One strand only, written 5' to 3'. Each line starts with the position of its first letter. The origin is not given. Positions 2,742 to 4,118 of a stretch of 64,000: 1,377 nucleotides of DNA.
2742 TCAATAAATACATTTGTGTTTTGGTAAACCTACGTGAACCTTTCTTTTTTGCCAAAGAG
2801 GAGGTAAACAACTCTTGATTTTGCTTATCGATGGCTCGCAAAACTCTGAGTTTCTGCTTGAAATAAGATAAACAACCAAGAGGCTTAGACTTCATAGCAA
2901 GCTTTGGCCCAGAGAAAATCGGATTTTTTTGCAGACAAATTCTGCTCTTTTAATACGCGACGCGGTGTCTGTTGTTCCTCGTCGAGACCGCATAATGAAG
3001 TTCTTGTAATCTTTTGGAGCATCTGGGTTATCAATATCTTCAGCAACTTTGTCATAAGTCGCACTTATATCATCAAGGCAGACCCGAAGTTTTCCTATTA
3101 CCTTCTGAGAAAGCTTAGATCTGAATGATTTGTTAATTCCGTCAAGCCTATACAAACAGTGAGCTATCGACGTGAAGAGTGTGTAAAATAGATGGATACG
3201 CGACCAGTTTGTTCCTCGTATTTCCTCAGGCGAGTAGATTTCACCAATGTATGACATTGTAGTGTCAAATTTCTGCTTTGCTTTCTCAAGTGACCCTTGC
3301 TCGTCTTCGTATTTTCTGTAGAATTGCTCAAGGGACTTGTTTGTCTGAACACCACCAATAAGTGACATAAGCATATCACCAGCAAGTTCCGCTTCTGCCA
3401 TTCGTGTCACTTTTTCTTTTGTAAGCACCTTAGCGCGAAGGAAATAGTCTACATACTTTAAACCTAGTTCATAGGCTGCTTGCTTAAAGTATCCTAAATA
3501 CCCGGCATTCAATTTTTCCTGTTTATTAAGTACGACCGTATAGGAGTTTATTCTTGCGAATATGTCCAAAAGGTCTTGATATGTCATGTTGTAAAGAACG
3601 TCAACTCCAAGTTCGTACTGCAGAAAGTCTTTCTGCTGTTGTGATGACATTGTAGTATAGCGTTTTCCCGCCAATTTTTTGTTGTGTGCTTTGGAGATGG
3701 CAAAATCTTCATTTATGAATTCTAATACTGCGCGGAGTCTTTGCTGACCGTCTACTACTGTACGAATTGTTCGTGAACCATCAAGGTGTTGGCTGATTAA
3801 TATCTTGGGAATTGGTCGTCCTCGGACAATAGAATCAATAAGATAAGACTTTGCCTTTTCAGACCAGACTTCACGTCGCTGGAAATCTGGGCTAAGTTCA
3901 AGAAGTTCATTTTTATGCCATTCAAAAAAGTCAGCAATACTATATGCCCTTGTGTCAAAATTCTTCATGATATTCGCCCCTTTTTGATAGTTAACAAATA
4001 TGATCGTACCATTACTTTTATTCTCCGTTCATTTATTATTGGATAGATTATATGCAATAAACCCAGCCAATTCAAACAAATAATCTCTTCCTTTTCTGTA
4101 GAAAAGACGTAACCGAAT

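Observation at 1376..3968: DUF262 + two distinct HEPN proteins: candidate undescribed three-gene defence operon in an AT-rich islet beside tRNA-Ser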

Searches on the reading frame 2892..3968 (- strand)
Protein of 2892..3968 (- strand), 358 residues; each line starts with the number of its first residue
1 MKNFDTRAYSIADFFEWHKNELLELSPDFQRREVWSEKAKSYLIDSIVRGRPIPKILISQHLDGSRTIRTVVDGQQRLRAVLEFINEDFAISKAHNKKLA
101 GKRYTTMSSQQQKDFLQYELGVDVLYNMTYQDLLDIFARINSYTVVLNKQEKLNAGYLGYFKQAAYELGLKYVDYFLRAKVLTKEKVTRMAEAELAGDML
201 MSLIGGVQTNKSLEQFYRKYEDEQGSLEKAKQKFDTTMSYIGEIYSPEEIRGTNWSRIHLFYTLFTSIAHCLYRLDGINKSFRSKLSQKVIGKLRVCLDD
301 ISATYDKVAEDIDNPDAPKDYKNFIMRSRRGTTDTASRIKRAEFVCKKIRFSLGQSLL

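Call 4: search_protein_families(library=pfam, proteins=[window:2892-3968:-], max_evalue=1)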
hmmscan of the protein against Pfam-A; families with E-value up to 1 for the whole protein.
window:2892-3968:- (358 aa): 2 families
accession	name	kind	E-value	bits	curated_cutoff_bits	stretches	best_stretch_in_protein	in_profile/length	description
PF03235.19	GmrSD_N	-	3.6e-21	76.6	33.2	1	15-157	5-198/199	GmrSD restriction endonuclease, N-terminal domain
PF18757.6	Nmad5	-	0.089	13.3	27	1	178-239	18-79/206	Nucleotide modification associated domain 5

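Call 5: search_protein_families(library=padloc, proteins=[window:2892-3968:-], max_evalue=1)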
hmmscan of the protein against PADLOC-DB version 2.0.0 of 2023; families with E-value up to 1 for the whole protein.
window:2892-3968:- (358 aa): 6 families
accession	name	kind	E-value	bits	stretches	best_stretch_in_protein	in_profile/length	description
PDLC03877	NsnA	-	2.5e-35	120.5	1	5-345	47-378/385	-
PDLC04027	PD-T4-2_A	-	2.5e-26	90.6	1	10-241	39-282/363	-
PDLC03418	REase_II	-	3.9e-10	37.4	1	21-162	30-163/372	Type II restriction enzyme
PDLC04151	HEC-05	-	4.5e-06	23.7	2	25-57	41-73/600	-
PDLC04150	HEC-05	-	0.00012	19.1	1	25-66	23-64/583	-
PDLC04709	PDC-M55C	-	0.003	14.2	1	27-60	32-65/554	-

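Call 6: search_protein_families(library=ncbifam, proteins=[window:2892-3968:-], max_evalue=1)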
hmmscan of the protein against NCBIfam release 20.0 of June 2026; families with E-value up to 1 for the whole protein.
window:2892-3968:- (358 aa): 1 family
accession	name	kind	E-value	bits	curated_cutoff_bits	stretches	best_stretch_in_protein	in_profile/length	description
TIGR03187.1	DGQHR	domain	0.077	12.7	58.85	1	68-115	98-132/276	DGQHR domain-containing protein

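Call 53: search_dna_similar(query=window:2892-3968:-, collection=plasmids, mode=protein, max_evalue=1e-8, max_rows=40)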
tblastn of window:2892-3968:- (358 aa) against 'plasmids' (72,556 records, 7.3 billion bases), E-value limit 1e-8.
Records with a match: 682; places in all: 687; records where one place covers at least 80% of the query: 7.
Best place of each record, by identity: <60% 682.
By first word of the organism name: Escherichia 506; Klebsiella 44; Salmonella 33; Shigella 26; Ralstonia 17; Rhizobium 7; Acinetobacter 7; Burkholderia 4; Rhodococcus 3; Campylobacter 3; and 24 more.
By predicted mobility (MOB-suite, as given by PLSDB): conjugative 498; mobilizable 100; non-mobilizable 84.
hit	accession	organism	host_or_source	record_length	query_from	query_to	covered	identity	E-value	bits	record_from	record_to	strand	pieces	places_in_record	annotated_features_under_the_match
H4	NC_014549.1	Glutamicibacter arilaitensis Re117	-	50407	1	349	97%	45.9%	6e-104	342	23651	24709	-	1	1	DUF262 domain-containing protein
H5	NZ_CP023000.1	Rhizobium sp. 11515TR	Cell culture,agricultural soil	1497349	1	346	97%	38.8%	5e-78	267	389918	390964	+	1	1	record has no annotation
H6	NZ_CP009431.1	Sphingopyxis macrogoltabida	soil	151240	1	268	75%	33.9%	3e-41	161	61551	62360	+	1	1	DUF262 domain-containing protein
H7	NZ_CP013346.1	Sphingopyxis macrogoltabida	whole organism,activated sludge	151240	1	268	75%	33.9%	3e-41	161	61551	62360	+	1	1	DUF262 domain-containing protein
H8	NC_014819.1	Asticcacaulis excentricus CB 48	pond water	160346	1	268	75%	33.8%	2e-40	158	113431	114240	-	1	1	DUF262 domain-containing protein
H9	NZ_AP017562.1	Pseudanabaena sp. ABRG5-3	-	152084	1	277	77%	32.6%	3e-34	140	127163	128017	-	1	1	DUF262 domain-containing protein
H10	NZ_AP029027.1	Asticcacaulis sp. DW145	Lemna minor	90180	4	271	75%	33.1%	2e-40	159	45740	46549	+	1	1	DUF262 domain-containing protein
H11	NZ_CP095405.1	Rhodococcus opacus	Whole organism,nitrophenolics and ...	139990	5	349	96%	24.6%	3e-22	105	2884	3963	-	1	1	DUF262 domain-containing protein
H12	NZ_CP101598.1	Cronobacter dublinensis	Cereal-based food (noodle) for infant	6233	3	343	95%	24.3%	8e-15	83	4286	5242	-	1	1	DUF262 domain-containing protein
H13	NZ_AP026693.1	Rhodococcus qingshengii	cruid oil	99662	5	349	96%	23.9%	7e-21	101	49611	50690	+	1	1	DUF262 domain-containing protein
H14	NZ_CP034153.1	Rhodococcus sp. NJ-530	Antarctic sea ice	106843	5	349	96%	23.9%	7e-21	101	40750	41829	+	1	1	DUF262 domain-containing protein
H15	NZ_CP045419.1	Pseudoalteromonas sp. THAF3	pure culture,Surface of a polyethylene ...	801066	1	268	75%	26.8%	3e-18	94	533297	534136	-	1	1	DUF262 domain-containing protein | hypothetical protein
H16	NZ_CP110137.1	Hymenobacter sp. YIM 151858-1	whole organism,soil sample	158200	5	292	80%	24.0%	5e-11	72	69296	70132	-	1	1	DUF262 domain-containing protein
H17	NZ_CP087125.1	Sulfurovum mangrovi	Mangrove sediment,mangrove sediment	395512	6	245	67%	28.7%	2e-17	91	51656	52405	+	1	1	DUF262 domain-containing protein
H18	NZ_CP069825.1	Klebsiella pneumoniae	Homo sapiens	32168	20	253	65%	27.6%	4e-9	66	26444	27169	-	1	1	DUF262 domain-containing protein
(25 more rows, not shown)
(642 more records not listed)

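Call 54: get_annotated_region(hit=H12, flank=2500)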
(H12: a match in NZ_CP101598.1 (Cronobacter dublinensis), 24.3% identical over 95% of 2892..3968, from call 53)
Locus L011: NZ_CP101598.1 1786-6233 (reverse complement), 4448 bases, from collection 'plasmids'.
description: Cronobacter dublinensis strain CFSA A84 plasmid pA84-3, complete sequence
organism: Cronobacter dublinensis (NCBI taxid 413497)
taxonomy: Bacteria; Pseudomonadota; Gammaproteobacteria; Enterobacterales; Enterobacteriaceae; Cronobacter; Cronobacter dublinensis
host: -; source: Cereal-based food (noodle) for infant; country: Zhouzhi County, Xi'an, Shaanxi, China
typing (MOB-suite, as given by PLSDB): non-mobilizable
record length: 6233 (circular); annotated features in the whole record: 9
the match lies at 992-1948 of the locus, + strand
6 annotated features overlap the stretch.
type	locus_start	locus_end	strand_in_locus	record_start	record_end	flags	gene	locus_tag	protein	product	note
CDS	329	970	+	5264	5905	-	-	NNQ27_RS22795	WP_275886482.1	hypothetical protein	-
CDS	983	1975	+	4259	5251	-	-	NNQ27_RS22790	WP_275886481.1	DUF262 domain-containing protein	-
CDS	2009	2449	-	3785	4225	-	-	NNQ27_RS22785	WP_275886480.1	hypothetical protein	-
CDS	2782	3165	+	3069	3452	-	-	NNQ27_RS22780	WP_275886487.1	hypothetical protein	-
CDS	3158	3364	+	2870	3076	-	-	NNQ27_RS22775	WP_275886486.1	hypothetical protein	-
CDS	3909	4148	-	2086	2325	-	-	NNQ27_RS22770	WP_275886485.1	DUF2442 domain-containing protein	-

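Call 55: get_annotated_region(hit=H18, flank=3000)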
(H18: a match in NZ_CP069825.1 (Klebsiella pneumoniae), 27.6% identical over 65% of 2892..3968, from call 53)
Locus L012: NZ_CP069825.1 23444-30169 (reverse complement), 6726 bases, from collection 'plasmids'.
description: Klebsiella pneumoniae strain FDAARGOS_1326 plasmid unnamed2
organism: Klebsiella pneumoniae (NCBI taxid 573)
taxonomy: Bacteria; Pseudomonadota; Gammaproteobacteria; Enterobacterales; Enterobacteriaceae; Klebsiella; Klebsiella pneumoniae
host: -; source: Homo sapiens; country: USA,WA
typing (MOB-suite, as given by PLSDB): non-mobilizable
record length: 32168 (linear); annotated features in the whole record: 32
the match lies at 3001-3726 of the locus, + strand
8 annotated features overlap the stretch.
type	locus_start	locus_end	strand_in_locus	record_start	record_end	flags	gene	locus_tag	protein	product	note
CDS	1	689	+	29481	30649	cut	-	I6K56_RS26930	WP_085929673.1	IS3-like element ISEc52 family transposase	GO:0006313 - DNA transposition [Evidence IEA]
CDS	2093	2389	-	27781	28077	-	-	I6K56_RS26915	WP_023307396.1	hypothetical protein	-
CDS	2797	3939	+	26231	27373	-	-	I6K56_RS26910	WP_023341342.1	DUF262 domain-containing protein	-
CDS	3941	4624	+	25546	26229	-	-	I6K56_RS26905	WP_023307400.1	MAE_28990/MAE_18760 family HEPN-like nuclease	-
CDS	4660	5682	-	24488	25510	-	-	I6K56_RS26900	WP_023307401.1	DNA cytosine methyltransferase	GO:0006304 - DNA modification [Evidence IEA]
CDS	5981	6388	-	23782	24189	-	-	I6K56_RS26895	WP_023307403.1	hypothetical protein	-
CDS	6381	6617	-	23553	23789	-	-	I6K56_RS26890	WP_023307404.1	hypothetical protein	-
CDS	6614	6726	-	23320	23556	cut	-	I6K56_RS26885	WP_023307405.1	hypothetical protein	-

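Call 57: search_protein_families(library=padloc, proteins=[L012:2797-3939:+, L012:3941-4624:+, L011:329-970:+, L011:983-1975:+], max_evalue=0.01)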
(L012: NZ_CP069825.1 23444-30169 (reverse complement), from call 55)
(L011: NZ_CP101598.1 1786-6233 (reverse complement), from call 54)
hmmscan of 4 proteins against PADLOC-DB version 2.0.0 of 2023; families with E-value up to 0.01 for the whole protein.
L012:2797-3939:+ (380 aa): 19 families
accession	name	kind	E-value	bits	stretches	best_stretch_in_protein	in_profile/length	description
PDLC03877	NsnA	-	4e-55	185.6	1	33-374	31-376/385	-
PDLC04027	PD-T4-2_A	-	8.9e-32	108.5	1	73-333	55-312/363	-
PDLC03418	REase_II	-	2e-06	25.2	1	72-255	34-209/372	Type II restriction enzyme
PDLC02698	Orf5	-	2.3e-06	24.7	1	72-157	21-108/573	Orf5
PDLC04151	HEC-05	-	2.3e-06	24.6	1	68-104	37-73/600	-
PDLC02691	Orf5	-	5.7e-06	23.2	1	62-134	15-86/579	Orf5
PDLC04157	HEC-06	-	6.3e-06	23.1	1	68-136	20-90/558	-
PDLC04150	HEC-05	-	8.4e-06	22.9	1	68-104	19-55/583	-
PDLC04154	HEC-06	-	1.7e-05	21.7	1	66-137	19-91/569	-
PDLC04155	HEC-06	-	6.4e-05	19.6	1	68-135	18-87/562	-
PDLC02792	SspE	-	8.6e-05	19.1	1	64-98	17-51/771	SspE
PDLC02786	SspE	-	0.00015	18.2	1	71-139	24-109/766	SspE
PDLC02690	Orf5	-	0.00099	16.1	1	73-133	12-74/531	Orf5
PDLC02687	Orf5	-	0.00099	16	1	71-139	18-87/543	Orf5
PDLC02700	Orf5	-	0.0012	15.7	1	68-133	9-78/555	Orf5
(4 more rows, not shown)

L012:3941-4624:+ (227 aa): 0 families

L011:329-970:+ (213 aa): 0 families

L011:983-1975:+ (330 aa): 16 families
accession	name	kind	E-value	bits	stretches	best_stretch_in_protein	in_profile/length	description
PDLC03877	NsnA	-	3.7e-34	116.6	1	2-259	43-299/385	-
PDLC04027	PD-T4-2_A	-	3.4e-19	67.1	2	20-92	48-115/363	-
PDLC04151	HEC-05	-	2.6e-13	47.6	2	8-54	24-69/600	-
PDLC03418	REase_II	-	2.7e-12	44.5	1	23-172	31-174/372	Type II restriction enzyme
PDLC04150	HEC-05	-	8.7e-09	32.8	1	12-54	10-51/583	-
PDLC04157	HEC-06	-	2.9e-06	24.2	1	18-100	16-100/558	-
PDLC02690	Orf5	-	4.4e-06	23.8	1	20-86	5-73/531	Orf5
PDLC04154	HEC-06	-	5.8e-06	23.2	1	14-86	12-86/569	-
PDLC04155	HEC-06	-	7.1e-06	22.8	1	17-85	13-83/562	-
PDLC04709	PDC-M55C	-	9e-06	22.6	1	17-69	22-73/554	-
PDLC02695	Orf5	-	3.1e-05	20.5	1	18-85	12-91/601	Orf5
PDLC02693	Orf5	-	3.4e-05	21.1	1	26-89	10-80/543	Orf5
PDLC04153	HEC-05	-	0.00014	18.2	1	11-56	8-52/621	-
PDLC02687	Orf5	-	0.00053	16.8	1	18-86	10-80/543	Orf5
PDLC02792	SspE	-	0.00062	16.2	0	72-85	90-103/771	SspE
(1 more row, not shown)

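Call 84: search_dna_similar(query=window:2892-3968:-, collection=plasmids, mode=protein, max_evalue=1e-8, max_rows=30, rows=spread)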
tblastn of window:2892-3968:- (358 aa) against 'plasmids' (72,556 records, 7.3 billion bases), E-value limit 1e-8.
Records with a match: 682; places in all: 687; records where one place covers at least 80% of the query: 7.
Best place of each record, by identity: <60% 682.
By first word of the organism name: Escherichia 506; Klebsiella 44; Salmonella 33; Shigella 26; Ralstonia 17; Rhizobium 7; Acinetobacter 7; Burkholderia 4; Rhodococcus 3; Campylobacter 3; and 24 more.
By predicted mobility (MOB-suite, as given by PLSDB): conjugative 498; mobilizable 100; non-mobilizable 84.
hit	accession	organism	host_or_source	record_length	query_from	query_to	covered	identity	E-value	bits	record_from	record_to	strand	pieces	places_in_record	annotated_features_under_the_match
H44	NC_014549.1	Glutamicibacter arilaitensis Re117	-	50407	1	349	97%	45.9%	6e-104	342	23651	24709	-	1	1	DUF262 domain-containing protein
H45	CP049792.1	Ralstonia solanacearum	whole organism,isolated from the ...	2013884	23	262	67%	25.1%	1e-8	65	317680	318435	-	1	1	DUF262 domain-containing protein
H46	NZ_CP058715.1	Escherichia coli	Manis javanica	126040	27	195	47%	32.7%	1e-13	80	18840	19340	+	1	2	DUF262 domain-containing protein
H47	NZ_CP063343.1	Escherichia coli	Homo sapiens,rectal swab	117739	2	163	45%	29.1%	4e-10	69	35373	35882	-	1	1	DUF262 domain-containing protein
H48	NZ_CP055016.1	Shigella flexneri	Shek Wu Hui WWTPs_71 WWTPs effluent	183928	2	163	45%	29.1%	6e-10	68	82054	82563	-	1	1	DUF262 domain-containing protein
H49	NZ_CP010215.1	Escherichia coli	mouse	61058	2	163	45%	29.1%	6e-10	68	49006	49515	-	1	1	DUF262 domain-containing protein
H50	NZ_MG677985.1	Escherichia coli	Pig,feces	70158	2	163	45%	29.1%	6e-10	68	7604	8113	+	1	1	DUF262 domain-containing protein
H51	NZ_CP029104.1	Escherichia coli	-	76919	2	163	45%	29.1%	6e-10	68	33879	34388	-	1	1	DUF262 domain-containing protein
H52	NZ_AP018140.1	Escherichia coli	Homo sapiens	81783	2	163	45%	29.1%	6e-10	68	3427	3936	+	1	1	DUF262 domain-containing protein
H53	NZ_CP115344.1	Escherichia coli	dog,pure culture,blood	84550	2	163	45%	29.1%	6e-10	68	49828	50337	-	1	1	DUF262 domain-containing protein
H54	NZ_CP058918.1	Escherichia coli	Homo sapiens,urine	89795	2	163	45%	29.1%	6e-10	68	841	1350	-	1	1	DUF262 domain-containing protein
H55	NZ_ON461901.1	Shigella sonnei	-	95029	2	163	45%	29.1%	6e-10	68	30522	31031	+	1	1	DUF262 domain-containing protein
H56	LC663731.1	uncultured bacterium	-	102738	2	163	45%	29.1%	6e-10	68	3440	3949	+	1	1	DUF262 domain-containing protein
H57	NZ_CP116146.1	Escherichia coli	whole organism,ICU patient rectal swab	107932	2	163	45%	29.1%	6e-10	68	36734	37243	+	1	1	DUF262 domain-containing protein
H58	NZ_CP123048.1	Escherichia coli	Homo sapiens,sputum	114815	2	163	45%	29.1%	6e-10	68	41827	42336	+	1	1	DUF262 domain-containing protein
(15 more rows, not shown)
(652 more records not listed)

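Call 85: get_annotated_region(hit=H46, flank=3000)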
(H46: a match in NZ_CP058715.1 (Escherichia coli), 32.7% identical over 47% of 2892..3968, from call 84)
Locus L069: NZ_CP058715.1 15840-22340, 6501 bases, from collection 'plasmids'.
description: Escherichia coli strain M172-1 plasmid pM172-1.1, complete sequence
organism: Escherichia coli (NCBI taxid 562)
taxonomy: Bacteria; Pseudomonadota; Gammaproteobacteria; Enterobacterales; Enterobacteriaceae; Escherichia; Escherichia coli
host: -; source: Manis javanica; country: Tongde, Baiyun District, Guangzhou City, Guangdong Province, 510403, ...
typing (MOB-suite, as given by PLSDB): conjugative; replicon IncFIA; relaxase MOBF; mating-pair formation MPF_F
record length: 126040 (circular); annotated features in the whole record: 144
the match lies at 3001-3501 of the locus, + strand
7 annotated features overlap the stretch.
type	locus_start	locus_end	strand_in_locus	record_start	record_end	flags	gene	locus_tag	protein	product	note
CDS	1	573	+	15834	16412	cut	-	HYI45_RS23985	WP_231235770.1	hypothetical protein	-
CDS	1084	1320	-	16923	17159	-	-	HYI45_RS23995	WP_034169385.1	hypothetical protein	-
CDS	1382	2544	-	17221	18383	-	-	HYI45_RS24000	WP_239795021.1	IS3-like element IS3 family transposase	GO:0006313 - DNA transposition [Evidence IEA]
CDS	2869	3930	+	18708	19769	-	-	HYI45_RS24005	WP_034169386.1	DUF262 domain-containing protein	-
CDS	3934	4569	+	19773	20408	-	-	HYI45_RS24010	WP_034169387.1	MAE_28990/MAE_18760 family HEPN-like nuclease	-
CDS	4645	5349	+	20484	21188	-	-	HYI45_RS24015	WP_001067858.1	IS6-like element IS26 family transposase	GO:0006313 - DNA transposition [Evidence IEA]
CDS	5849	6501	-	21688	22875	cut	-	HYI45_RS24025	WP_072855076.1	IS91 family transposase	-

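Call 86: get_annotated_region(hit=H49, flank=3000)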
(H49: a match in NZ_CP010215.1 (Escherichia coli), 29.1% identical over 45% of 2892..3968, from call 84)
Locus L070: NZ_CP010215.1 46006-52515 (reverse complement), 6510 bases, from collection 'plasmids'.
description: Escherichia coli strain M15 plasmid B, complete sequence
organism: Escherichia coli (NCBI taxid 562)
taxonomy: Bacteria; Pseudomonadota; Gammaproteobacteria; Enterobacterales; Enterobacteriaceae; Escherichia; Escherichia coli
host: -; source: mouse; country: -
typing (MOB-suite, as given by PLSDB): conjugative; replicon IncFIA,IncFIC; relaxase MOBF,MOBF; mating-pair formation MPF_F
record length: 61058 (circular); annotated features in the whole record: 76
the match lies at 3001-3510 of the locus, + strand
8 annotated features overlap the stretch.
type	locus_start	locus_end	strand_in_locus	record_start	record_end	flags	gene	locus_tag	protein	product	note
CDS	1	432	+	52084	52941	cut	repA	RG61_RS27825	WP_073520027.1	incFII family plasmid replication initiator RepA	GO:0006276 - plasmid maintenance [Evidence IEA]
CDS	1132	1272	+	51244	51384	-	-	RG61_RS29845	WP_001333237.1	hypothetical protein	-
CDS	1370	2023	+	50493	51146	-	-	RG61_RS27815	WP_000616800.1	type II CAAX endopeptidase family protein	GO:0071586 - CAAX-box protein processing [Evidence IEA]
CDS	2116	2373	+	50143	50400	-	pemI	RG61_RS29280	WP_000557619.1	type II toxin-antitoxin system antitoxin PemI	-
CDS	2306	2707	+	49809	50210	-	pemK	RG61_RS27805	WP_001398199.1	type II toxin-antitoxin system PemK/MazF family toxin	-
CDS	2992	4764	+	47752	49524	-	-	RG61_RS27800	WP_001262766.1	DUF262 domain-containing protein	-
CDS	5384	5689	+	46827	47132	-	-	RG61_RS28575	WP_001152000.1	hypothetical protein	-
CDS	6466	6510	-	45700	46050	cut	-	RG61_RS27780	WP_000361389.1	plasmid partitioning/stability family protein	-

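Call 87: search_protein_families(library=padloc, proteins=[L069:2869-3930:+, L069:3934-4569:+], max_evalue=0.01)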
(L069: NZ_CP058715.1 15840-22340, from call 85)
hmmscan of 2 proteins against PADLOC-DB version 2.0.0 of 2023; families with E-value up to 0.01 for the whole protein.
L069:2869-3930:+ (353 aa): 13 families
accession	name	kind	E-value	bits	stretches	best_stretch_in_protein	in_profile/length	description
PDLC03877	NsnA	-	1.4e-62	210.2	1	12-346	41-377/385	-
PDLC04027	PD-T4-2_A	-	8.1e-37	125.1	1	44-340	55-353/363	-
PDLC03418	REase_II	-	6.2e-12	43.3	1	40-180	31-164/372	Type II restriction enzyme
PDLC02792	SspE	-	8.2e-07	25.7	1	39-69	21-51/771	SspE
PDLC04154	HEC-06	-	1.5e-06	25.2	1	37-100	19-89/569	-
PDLC04155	HEC-06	-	1.1e-05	22.2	1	39-146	18-132/562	-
PDLC02786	SspE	-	6.2e-05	19.5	0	38-69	20-51/766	SspE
PDLC04151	HEC-05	-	8.5e-05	19.5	1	38-71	36-69/600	-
PDLC02690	Orf5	-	9e-05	19.5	1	39-100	6-76/531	Orf5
PDLC02687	Orf5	-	0.00011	19.2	1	39-101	15-84/543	Orf5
PDLC04157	HEC-06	-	0.00017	18.3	1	38-101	19-90/558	-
PDLC04709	PDC-M55C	-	0.00089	16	1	39-76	26-63/554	-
PDLC02790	SspE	-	0.0042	13.2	0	41-66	15-40/776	SspE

L069:3934-4569:+ (211 aa): 0 families
